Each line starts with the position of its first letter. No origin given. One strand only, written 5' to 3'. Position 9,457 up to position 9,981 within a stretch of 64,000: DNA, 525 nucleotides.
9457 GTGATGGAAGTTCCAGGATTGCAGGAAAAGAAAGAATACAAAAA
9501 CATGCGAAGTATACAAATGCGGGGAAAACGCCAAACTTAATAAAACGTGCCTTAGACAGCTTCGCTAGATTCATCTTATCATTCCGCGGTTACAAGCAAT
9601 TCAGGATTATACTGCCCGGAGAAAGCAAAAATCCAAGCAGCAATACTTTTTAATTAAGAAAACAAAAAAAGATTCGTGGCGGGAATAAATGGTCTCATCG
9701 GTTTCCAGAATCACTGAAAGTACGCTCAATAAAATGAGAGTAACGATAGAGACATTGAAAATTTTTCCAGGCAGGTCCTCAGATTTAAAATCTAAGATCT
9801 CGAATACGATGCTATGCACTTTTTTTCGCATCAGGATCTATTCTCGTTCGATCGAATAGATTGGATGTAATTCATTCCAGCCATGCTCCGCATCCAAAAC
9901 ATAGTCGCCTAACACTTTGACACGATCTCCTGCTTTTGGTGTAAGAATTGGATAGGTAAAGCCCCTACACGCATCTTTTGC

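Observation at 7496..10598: About 3 kb AT-rich islet inserted at tRNA-Lys(CUU), bounded by a 10-bp direct repeat of the tRNA 3' end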

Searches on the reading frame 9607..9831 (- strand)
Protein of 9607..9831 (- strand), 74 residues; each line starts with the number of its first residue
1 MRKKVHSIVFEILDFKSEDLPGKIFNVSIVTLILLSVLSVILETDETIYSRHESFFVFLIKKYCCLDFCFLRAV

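Call 7: search_protein_families(library=pfam, proteins=[window:9607-9831:-], max_evalue=0.1)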
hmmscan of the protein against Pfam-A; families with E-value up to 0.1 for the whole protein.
window:9607-9831:- (74 aa): 0 families

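Call 8: search_protein_families(library=ncbifam, proteins=[window:9607-9831:-], max_evalue=0.1)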
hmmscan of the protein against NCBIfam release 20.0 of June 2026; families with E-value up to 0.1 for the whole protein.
window:9607-9831:- (74 aa): 0 families

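Call 49: search_protein_families(library=phrogs, proteins=[window:9607-9831:-], max_evalue=0.1)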
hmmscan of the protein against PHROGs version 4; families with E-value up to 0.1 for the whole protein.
window:9607-9831:- (74 aa): 1 family
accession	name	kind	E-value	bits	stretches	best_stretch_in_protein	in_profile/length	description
phrog_7872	-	unknown function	0.0018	18.7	1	17-55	7-45/254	-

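Call 50: search_protein_families(library=padloc, proteins=[window:9607-9831:-], max_evalue=0.1)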
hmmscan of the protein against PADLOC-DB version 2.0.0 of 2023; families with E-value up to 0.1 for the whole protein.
window:9607-9831:- (74 aa): 0 families

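Call 74: search_protein_representatives(protein=window:9607-9831:-)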
Query: 74 residues. Proteins with E-value up to 0.001 (for the whole library): 10; up to 1e-10: 1; up to 1e-30: 1. The best 10 are listed.
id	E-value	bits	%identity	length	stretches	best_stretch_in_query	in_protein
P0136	3.3e-40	150.8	100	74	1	1-74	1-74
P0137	8.9e-06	41.9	47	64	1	1-57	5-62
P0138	5.9e-05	39.3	44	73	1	5-59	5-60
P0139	7.3e-05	39.0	50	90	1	2-53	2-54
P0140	1.8e-04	37.8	44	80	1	5-59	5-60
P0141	3.2e-04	37.0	48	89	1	16-66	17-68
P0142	3.4e-04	36.9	43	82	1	5-58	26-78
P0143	6.7e-04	36.0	38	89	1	2-59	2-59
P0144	7.7e-04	35.8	38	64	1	1-58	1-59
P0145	7.9e-04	35.7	47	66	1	2-56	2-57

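Call 76: search_protein_families(library=pfam, proteins=[P0138, P0143, P0141, P0144, P0145, P0139, window:9607-9831:-], max_evalue=10)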
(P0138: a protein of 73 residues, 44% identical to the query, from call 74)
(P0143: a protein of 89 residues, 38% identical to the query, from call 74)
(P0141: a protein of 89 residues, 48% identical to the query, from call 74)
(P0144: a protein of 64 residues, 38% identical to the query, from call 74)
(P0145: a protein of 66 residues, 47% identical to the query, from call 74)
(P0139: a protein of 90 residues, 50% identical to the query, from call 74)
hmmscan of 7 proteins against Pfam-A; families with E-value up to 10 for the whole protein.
P0138 (73 aa): 1 family
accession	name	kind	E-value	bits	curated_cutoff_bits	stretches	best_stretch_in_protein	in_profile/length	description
PF00520.37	Ion_trans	-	0.00087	19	25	1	24-73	2-51/241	Ion transport protein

P0143 (89 aa): 0 families

P0141 (89 aa): 0 families

P0144 (64 aa): 0 families

P0145 (66 aa): 2 families
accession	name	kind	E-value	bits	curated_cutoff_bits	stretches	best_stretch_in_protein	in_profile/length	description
PF00520.37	Ion_trans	-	0.0015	18.2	25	1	24-63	2-41/241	Ion transport protein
PF13664.11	DUF4149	-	0.083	13.6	24.6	1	10-50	22-61/102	Domain of unknown function (DUF4149)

P0139 (90 aa): 3 families
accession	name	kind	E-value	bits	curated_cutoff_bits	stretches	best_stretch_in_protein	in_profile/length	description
PF17307.7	Smim3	-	0.031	14.3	25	1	15-42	7-34/60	Small integral membrane protein 3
PF00520.37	Ion_trans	-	0.048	13.3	25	1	24-51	2-29/241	Ion transport protein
PF02787.25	CPSase_L_D3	-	0.13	12.7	26.6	1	6-60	8-64/80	Carbamoyl-phosphate synthetase large chain, oligomerisation domain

window:9607-9831:- (74 aa): 0 families
